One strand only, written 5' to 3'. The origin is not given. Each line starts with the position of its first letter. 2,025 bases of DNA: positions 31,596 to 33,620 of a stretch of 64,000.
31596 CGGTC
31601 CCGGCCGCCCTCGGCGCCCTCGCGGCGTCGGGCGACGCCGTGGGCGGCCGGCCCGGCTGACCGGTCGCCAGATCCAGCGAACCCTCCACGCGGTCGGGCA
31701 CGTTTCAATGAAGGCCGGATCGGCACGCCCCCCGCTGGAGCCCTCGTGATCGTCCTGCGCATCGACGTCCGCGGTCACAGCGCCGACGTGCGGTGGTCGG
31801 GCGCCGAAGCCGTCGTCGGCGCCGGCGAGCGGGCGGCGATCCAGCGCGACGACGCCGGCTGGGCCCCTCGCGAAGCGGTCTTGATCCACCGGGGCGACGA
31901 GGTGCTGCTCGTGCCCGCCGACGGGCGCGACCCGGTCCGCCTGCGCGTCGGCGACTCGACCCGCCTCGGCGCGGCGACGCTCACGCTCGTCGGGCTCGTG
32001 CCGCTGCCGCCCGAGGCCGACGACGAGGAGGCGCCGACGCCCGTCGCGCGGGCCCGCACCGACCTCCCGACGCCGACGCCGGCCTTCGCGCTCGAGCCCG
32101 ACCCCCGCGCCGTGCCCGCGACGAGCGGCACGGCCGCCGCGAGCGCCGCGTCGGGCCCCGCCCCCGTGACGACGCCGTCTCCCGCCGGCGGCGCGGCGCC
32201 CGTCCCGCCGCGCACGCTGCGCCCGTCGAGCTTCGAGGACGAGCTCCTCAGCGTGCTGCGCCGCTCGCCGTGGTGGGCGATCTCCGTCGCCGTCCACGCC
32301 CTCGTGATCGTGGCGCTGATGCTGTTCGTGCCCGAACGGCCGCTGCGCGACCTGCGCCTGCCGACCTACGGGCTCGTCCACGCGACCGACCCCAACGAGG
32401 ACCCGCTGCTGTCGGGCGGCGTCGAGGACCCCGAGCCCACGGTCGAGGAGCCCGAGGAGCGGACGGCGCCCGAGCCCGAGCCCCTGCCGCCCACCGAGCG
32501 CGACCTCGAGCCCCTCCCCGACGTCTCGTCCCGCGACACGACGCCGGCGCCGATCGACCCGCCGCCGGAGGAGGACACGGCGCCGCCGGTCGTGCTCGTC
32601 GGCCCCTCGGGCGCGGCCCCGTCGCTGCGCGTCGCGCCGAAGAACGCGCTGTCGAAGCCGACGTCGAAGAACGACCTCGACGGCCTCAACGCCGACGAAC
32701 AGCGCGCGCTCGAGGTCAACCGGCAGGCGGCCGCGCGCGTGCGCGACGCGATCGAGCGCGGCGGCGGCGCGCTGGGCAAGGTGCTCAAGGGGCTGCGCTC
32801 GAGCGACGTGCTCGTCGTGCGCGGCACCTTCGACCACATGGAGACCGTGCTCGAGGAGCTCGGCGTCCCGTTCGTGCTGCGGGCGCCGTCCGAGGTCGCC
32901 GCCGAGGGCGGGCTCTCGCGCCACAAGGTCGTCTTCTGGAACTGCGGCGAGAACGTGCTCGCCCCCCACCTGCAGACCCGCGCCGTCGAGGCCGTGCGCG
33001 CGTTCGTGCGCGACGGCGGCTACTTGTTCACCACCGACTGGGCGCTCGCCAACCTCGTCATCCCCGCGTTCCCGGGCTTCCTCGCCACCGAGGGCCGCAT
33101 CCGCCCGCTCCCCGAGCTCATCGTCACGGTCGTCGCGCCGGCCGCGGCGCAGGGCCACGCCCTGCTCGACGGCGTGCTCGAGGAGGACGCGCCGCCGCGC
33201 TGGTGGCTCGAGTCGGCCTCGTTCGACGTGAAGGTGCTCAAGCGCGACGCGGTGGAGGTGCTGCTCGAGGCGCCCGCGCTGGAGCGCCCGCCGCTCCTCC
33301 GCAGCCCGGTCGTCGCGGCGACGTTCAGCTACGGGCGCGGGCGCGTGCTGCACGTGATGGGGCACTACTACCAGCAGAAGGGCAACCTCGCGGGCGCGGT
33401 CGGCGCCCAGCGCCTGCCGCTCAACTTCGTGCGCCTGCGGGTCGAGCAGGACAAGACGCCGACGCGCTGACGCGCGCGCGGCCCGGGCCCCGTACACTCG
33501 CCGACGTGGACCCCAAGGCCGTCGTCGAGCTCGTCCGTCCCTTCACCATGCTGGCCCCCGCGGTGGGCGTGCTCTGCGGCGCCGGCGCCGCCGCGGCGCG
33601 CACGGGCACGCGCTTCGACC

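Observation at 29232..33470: Co-directional cluster: zinc-ribbon J-domain protein, zinc-ribbon polytopic membrane protein, FHA-TM protein with amidotransferase-like domain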

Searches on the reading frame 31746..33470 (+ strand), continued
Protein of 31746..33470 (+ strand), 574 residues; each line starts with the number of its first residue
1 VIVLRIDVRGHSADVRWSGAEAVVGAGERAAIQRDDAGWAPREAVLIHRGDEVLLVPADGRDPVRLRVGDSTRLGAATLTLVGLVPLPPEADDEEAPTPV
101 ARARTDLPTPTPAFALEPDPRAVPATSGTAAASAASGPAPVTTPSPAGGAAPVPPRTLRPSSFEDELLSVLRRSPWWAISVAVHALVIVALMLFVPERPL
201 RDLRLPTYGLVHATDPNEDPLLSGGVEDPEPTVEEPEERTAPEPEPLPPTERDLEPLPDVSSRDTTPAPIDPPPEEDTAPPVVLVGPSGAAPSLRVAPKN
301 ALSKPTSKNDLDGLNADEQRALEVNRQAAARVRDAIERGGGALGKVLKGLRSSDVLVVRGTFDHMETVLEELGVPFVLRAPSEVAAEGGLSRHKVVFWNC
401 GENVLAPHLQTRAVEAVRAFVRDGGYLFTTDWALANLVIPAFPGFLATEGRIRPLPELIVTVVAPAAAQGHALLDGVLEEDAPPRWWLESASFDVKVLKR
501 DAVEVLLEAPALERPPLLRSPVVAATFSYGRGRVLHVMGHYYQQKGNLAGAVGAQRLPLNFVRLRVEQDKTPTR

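Call 35: search_protein_families(library=pfam, alignment_id=A1, max_evalue=1)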
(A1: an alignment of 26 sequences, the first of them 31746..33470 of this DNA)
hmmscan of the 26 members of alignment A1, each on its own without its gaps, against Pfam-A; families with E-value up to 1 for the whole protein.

A. member 1, window:31746-33470:+ (574 aa): 1 family
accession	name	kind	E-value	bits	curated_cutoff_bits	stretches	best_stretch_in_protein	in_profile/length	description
PF13238.12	AAA_18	-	0.072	14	29.4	1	307-386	33-105/128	AAA domain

B. families by the number of members that match (of 26 scanned): 13 families
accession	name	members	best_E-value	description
PF16697.10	Yop-YscD_cpl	9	9.9e-05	Inner membrane component of T3SS, cytoplasmic domain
PF00498.31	FHA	1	5.4e-08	FHA domain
PF06347.19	SH3_4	1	2.2e-07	Bacterial SH3 domain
PF08239.17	SH3_3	1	8.3e-07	Bacterial SH3 domain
PF18348.7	SH3_16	1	0.0017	Bacterial dipeptidyl-peptidase Sh3 domain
PF13709.12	DUF4159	1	0.0075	Domain of unknown function (DUF4159)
PF16995.10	tRNA-synt_2_TM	1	0.056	Transmembrane region of lysyl-tRNA synthetase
PF13238.12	AAA_18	1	0.072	AAA domain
PF14258.12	DUF4350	1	0.13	Domain of unknown function (DUF4350)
PF22369.2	GLMA_2nd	1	0.15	GLMA-like, second domain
PF16072.10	DUF4813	1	0.17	Domain of unknown function (DUF4813)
PF24491.1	DUF7586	1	0.23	Domain of unknown function (DUF7586)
PF07521.17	RMMBL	1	0.24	Zn-dependent metallo-hydrolase RNA specificity domain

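Call 41: find_encoding_contigs(protein=P0050, flank=8000, max_places=1)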
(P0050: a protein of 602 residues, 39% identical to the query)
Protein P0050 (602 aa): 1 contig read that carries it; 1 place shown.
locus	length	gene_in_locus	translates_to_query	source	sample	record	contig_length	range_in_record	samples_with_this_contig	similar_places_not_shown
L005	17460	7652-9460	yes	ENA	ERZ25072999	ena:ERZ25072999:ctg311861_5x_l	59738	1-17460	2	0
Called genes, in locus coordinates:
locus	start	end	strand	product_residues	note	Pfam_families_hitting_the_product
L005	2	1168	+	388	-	?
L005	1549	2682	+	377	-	PF14559:TPR_19 (faint)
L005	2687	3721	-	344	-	-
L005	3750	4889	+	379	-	-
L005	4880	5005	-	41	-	PF00468:Ribosomal_L34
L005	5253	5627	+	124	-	PF00226:DnaJ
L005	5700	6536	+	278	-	-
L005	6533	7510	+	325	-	-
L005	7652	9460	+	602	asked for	-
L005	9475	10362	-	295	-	PF01040:UbiA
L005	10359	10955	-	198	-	PF03781:FGE-sulfatase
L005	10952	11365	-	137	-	-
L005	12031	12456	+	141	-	PF09969:DUF2203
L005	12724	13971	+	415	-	PF02771:Acyl-CoA_dh_N, PF02770:Acyl-CoA_dh_M, PF00441:Acyl-CoA_dh_1, PF08028:Acyl-CoA_dh_2, PF22924:ACOX_C_alpha1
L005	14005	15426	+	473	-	PF00160:Pro_isomerase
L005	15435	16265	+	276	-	PF00023:Ank (faint), PF27222:YfbO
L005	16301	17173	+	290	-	-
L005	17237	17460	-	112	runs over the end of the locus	-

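Call 42: find_encoding_contigs(protein=P0042, flank=8000, max_places=1)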
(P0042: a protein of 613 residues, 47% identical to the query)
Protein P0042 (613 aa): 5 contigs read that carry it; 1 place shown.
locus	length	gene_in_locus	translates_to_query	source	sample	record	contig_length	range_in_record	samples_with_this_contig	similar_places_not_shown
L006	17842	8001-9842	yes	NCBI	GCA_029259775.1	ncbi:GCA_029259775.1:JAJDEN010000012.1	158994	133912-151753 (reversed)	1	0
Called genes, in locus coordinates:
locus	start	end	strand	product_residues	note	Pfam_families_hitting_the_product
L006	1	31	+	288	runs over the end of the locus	PF01256:Carb_kinase, PF08543:Phos_pyr_kin, PF02110:HK (weak)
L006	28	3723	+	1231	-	PF13646:HEAT_2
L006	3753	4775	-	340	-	-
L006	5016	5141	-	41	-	PF00468:Ribosomal_L34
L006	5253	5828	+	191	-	PF00226:DnaJ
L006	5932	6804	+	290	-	-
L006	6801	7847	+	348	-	-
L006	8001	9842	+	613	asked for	-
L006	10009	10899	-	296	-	PF01040:UbiA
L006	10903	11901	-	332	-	PF03781:FGE-sulfatase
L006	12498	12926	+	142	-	PF09969:DUF2203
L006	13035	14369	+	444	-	PF02771:Acyl-CoA_dh_N, PF02770:Acyl-CoA_dh_M, PF00441:Acyl-CoA_dh_1, PF08028:Acyl-CoA_dh_2, PF22924:ACOX_C_alpha1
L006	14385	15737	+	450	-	PF00160:Pro_isomerase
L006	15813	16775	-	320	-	PF02195:ParB_N, PF17762:HTH_ParB, PF23552:ParB_C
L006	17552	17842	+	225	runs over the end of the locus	-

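Call 45: search_protein_families(library=pfam, proteins=[L002:5728-6693:+, L002:6690-7895:+, L004:5890-6783:+, L004:6780-7829:+, L006:5932-6804:+, L006:6801-7847:+, L005:5700-6536:+, L005:6533-7510:+, L001:6015-7928:+], max_evalue=1)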
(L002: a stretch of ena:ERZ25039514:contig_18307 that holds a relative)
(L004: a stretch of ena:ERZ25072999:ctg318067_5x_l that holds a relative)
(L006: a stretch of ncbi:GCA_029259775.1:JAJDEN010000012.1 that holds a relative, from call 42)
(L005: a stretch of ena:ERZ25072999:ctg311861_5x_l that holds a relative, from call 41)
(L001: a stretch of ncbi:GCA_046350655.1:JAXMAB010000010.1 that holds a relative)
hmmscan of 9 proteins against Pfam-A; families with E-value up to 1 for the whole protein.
L002:5728-6693:+ (321 aa): 9 families
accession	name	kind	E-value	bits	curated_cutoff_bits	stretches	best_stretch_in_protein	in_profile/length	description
PF04987.19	PigN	-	0.0041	16.4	25.4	1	87-187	115-212/456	Phosphatidylinositolglycan class N (PIG-N)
PF03419.18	Peptidase_U4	-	0.014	15.1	28.4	1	88-189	32-134/284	Sporulation factor SpoIIGA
PF25206.1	DUF7836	-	0.016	15.5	26.7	1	5-36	9-43/59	Domain of unknown function (DUF7836)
PF21344.3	Zn_ribbon_LysW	-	0.022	14.8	27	1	5-37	2-35/46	Alpha-aminoadipate carrier protein LysW-like, globular domain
PF22191.2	IBR_1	-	0.037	14.4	27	1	3-30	3-28/47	IBR domain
PF13717.11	Zn_ribbon_4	-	0.094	13.1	30.3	1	5-33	4-35/36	zinc-ribbon domain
PF14354.12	Lar_restr_allev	-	0.14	12.8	28.6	1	3-38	3-40/58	Restriction alleviation protein Lar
PF24441.1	DUF7560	-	0.19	11.9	27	0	22-36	4-18/44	Family of unknown function (DUF7560)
PF25285.1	DUF7875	-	0.22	12.3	27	0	135-161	50-76/96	Domain of unknown function (DUF7875)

L002:6690-7895:+ (401 aa): 0 families

L004:5890-6783:+ (297 aa): 0 families

L004:6780-7829:+ (349 aa): 1 family
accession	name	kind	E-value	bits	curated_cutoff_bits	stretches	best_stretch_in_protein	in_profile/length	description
PF14454.12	Prok_Ub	-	0.26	11.6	25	1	208-227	30-49/64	Prokaryotic Ubiquitin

L006:5932-6804:+ (290 aa): 1 family
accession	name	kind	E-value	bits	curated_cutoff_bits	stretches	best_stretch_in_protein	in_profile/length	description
PF13273.12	DUF4064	-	0.085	13.5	32.1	1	151-236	15-98/102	Protein of unknown function (DUF4064)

L006:6801-7847:+ (348 aa): 0 families

L005:5700-6536:+ (278 aa): 3 families
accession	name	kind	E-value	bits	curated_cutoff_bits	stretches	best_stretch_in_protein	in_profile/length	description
PF03203.19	MerC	-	0.17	12.9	27.6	1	52-99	35-82/108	MerC mercury resistance protein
PF16927.11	HisKA_7TM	-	0.54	10.5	28.6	1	186-237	136-186/224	N-terminal 7TM region of histidine kinase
PF05875.18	Ceramidase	-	0.97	9.2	32.5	0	187-267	104-181/259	Ceramidase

L005:6533-7510:+ (325 aa): 2 families
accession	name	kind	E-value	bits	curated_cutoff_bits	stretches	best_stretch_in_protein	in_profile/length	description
PF11992.13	TgpA_N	-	0.00029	20.4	30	1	36-181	44-172/333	TgpA N-terminal domain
PF03334.19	PhaG_MnhG_YufB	-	0.0081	16.8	23.4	1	230-269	28-67/80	Na+/H+ antiporter subunit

L001:6015-7928:+ (637 aa): 5 families
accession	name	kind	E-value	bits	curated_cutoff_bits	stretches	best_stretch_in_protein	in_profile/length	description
PF00488.27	MutS_V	-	0.0031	17.9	30.2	1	191-259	45-113/188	MutS domain V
PF05191.20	ADK_lid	-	0.055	13.8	26.6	1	17-45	4-32/36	Adenylate kinase, active site lid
PF23550.1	zf_Tbcl_Rhp7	-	0.19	11.7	27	1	15-42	5-35/39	DNA repair protein rhp7 treble clef domain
PF01363.27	FYVE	-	0.23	12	27.8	1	13-44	7-34/67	FYVE zinc finger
PF23547.1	Zn_ribbon_FGT1_1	-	0.37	10.9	27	1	16-42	4-28/35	FORGETTER1 first zinc ribbon domain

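Call 82: find_encoding_contigs(protein=P0052, flank=6000, max_places=3)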
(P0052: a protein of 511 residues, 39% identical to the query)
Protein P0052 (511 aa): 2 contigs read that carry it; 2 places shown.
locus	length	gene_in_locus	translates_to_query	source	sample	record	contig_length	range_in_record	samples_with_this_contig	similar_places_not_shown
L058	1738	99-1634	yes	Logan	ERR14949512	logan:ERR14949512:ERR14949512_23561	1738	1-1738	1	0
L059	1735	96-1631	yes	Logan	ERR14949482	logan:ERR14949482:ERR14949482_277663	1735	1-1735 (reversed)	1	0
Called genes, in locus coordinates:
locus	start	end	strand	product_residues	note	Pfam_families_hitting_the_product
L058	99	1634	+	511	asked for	PF00498:FHA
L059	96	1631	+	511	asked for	PF00498:FHA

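Call 91: search_protein_families(library=padloc, proteins=[window:31746-33470:+], max_evalue=0.01)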
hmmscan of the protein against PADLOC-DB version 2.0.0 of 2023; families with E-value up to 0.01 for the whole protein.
window:31746-33470:+ (574 aa): 0 families

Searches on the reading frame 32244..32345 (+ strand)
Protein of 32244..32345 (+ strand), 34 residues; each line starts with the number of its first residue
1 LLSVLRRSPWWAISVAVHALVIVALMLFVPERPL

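Call 76: search_solved_structures(query=A5, max_evalue=10, show_alignments=4)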
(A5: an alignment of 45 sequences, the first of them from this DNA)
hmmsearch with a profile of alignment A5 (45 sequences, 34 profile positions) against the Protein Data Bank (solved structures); distinct sequences matched with E-value up to 10: 0.
